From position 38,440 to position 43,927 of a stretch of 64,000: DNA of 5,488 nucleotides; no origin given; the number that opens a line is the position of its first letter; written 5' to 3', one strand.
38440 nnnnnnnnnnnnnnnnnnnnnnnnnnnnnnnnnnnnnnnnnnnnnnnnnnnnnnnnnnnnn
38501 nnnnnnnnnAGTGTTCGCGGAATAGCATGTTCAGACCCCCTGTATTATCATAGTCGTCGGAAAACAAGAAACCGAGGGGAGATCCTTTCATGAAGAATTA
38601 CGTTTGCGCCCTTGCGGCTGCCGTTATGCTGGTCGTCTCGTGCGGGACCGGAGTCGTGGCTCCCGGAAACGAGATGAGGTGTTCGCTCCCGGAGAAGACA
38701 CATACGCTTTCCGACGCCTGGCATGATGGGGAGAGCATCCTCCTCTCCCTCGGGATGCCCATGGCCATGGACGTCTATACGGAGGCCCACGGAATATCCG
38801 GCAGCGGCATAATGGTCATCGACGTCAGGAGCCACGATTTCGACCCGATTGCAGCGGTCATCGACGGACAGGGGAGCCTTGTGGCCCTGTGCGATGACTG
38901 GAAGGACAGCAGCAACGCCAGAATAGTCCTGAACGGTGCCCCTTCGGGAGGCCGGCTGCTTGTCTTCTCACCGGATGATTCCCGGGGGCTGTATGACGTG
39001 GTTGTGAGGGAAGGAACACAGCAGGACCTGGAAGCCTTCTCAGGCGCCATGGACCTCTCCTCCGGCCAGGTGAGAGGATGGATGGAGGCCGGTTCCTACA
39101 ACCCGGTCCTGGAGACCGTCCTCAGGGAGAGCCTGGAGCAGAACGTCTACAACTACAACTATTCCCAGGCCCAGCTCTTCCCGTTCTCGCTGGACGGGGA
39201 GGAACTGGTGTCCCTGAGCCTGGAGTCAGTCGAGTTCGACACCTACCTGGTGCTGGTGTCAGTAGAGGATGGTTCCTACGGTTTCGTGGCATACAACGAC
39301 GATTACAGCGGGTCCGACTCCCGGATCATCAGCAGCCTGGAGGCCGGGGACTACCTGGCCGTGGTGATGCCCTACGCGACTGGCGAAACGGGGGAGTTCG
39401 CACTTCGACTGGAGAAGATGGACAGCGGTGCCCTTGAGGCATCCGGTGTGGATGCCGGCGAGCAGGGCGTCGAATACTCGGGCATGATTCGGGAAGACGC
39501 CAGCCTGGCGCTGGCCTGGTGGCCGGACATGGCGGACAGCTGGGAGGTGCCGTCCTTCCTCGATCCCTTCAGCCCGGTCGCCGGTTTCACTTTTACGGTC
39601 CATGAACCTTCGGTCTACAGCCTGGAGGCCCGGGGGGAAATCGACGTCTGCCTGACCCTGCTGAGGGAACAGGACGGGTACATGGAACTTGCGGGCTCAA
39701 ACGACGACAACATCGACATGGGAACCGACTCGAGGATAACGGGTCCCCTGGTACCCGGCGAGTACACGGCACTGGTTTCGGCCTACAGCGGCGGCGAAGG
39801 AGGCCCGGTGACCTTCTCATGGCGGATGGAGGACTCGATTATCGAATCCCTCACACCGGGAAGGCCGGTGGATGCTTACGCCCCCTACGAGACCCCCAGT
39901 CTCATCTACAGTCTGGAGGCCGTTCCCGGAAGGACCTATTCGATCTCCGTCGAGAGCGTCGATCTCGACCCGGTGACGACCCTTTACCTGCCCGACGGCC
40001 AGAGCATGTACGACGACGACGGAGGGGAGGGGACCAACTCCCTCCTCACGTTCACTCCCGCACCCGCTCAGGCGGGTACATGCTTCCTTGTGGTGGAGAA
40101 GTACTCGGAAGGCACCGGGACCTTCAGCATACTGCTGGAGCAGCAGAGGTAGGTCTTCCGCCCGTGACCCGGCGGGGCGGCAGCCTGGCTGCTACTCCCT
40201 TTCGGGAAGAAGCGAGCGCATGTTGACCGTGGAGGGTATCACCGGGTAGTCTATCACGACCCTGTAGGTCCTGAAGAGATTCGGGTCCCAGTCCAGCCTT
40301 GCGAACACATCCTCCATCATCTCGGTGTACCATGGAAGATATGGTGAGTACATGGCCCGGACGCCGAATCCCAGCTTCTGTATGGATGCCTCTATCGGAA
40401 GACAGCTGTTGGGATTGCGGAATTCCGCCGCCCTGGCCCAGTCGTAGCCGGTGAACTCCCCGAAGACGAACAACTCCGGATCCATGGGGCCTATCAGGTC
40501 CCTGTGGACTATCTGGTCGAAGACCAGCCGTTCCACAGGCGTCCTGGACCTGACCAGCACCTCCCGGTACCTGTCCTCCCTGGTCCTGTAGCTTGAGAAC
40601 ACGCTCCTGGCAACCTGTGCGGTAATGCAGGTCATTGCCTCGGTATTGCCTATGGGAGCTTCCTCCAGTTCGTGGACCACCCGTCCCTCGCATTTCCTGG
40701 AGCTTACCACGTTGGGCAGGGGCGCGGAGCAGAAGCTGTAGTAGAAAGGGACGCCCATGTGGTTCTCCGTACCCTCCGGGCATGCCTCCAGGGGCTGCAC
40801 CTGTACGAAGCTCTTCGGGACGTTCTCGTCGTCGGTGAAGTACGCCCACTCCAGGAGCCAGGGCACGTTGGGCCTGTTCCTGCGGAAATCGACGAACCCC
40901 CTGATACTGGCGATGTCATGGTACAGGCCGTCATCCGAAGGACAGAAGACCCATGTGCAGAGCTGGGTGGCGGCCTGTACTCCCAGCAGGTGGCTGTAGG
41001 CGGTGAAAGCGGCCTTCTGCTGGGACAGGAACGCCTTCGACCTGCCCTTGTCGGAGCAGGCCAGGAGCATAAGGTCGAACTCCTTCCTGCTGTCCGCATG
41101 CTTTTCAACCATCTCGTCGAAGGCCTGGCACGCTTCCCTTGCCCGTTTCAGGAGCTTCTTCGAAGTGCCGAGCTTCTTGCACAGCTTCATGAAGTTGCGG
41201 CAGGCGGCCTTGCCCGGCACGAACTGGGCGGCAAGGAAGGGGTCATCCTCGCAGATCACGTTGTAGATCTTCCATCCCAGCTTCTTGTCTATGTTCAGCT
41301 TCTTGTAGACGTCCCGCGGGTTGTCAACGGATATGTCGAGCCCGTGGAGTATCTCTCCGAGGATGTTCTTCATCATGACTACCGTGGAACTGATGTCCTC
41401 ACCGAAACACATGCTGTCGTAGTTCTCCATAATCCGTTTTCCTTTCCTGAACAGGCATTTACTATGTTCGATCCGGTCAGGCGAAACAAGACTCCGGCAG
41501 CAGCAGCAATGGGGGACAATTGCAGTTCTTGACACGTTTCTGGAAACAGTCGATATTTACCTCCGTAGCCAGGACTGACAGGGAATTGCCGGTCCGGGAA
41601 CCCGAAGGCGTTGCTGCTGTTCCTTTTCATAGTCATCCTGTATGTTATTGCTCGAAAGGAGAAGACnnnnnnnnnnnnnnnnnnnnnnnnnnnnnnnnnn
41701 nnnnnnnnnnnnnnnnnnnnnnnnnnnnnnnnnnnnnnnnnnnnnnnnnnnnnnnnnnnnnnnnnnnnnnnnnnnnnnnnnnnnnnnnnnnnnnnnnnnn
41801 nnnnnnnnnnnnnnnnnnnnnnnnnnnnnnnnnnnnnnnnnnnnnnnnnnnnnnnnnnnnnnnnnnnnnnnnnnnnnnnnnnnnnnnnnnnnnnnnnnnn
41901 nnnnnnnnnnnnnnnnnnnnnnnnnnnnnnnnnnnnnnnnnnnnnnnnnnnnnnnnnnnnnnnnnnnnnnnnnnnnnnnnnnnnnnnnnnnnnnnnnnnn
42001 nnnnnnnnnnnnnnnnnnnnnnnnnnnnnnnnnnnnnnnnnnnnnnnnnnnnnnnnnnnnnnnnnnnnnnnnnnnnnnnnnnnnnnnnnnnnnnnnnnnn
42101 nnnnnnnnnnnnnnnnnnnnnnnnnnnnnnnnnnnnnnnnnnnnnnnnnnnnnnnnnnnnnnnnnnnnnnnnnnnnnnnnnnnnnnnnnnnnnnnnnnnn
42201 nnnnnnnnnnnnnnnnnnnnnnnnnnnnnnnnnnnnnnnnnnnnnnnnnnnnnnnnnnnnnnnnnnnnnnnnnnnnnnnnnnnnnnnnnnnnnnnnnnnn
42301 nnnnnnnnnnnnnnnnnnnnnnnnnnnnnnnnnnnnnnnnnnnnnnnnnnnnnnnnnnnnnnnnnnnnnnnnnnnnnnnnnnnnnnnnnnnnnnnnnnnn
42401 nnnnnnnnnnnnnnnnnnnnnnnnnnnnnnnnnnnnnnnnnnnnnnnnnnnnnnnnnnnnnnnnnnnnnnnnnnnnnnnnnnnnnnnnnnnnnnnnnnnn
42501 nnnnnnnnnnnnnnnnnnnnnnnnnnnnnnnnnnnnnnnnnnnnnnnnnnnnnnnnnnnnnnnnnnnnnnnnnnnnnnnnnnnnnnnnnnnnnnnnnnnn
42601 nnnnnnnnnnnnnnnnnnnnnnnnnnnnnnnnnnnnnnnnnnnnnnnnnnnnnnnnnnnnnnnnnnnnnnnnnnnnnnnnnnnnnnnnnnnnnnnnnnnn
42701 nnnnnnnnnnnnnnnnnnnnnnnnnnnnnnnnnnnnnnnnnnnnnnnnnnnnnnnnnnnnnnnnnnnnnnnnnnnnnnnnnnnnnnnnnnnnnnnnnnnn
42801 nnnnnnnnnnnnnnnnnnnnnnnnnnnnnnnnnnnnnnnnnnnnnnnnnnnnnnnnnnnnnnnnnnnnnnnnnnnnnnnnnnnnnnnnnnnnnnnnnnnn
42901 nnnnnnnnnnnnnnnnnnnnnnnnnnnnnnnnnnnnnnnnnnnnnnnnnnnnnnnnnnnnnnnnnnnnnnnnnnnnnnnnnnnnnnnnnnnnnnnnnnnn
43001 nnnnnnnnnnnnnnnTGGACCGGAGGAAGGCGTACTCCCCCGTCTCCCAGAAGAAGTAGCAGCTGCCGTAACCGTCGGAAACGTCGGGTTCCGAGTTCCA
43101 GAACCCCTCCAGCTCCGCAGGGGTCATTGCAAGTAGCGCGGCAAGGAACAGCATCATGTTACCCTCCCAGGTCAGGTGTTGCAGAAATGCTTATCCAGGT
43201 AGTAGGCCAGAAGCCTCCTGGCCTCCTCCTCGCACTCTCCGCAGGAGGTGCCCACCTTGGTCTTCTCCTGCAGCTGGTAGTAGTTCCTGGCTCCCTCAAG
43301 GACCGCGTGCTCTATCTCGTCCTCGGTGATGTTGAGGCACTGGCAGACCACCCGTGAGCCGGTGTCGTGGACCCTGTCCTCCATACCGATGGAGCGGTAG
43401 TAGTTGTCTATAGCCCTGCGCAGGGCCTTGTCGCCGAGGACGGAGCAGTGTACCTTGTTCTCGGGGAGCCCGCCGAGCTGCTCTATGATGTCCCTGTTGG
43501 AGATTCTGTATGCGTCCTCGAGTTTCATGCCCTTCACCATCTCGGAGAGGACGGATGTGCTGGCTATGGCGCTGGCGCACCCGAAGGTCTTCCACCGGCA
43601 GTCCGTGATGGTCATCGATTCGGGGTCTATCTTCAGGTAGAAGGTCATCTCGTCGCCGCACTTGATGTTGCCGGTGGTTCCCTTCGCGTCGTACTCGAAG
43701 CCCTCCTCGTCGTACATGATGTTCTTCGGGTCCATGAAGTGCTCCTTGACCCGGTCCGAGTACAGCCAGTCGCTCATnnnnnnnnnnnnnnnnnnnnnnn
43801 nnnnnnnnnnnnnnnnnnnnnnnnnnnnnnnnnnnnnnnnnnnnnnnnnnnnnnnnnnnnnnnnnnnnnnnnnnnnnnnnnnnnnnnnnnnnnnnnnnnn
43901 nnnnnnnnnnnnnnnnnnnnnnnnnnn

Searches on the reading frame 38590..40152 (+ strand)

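Call 63: search_protein_families(library=pfam, proteins=[window:38590-40152:+], max_evalue=0.00001)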
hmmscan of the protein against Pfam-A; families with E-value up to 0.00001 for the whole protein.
window:38590-40152:+ (520 aa): 1 family
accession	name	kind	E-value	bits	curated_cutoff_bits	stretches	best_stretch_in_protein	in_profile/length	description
PF04151.21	PPC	-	4.6e-08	34.2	25.9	0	439-502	4-68/70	Bacterial pre-peptidase C-terminal domain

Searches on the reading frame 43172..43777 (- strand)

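Call 64: search_protein_families(library=pfam, proteins=[window:43172-43777:-], max_evalue=0.00001)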
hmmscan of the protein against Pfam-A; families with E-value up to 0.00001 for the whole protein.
window:43172-43777:- (201 aa): 2 families
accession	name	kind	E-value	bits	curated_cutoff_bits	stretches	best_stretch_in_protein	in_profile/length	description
PF01592.21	NifU_N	-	1.1e-39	135.9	22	1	6-128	2-122/127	NifU-like N terminal domain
PF04324.20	Fer2_BFD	-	1.2e-14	54.8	26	1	143-191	1-49/50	BFD-like [2Fe-2S] binding domain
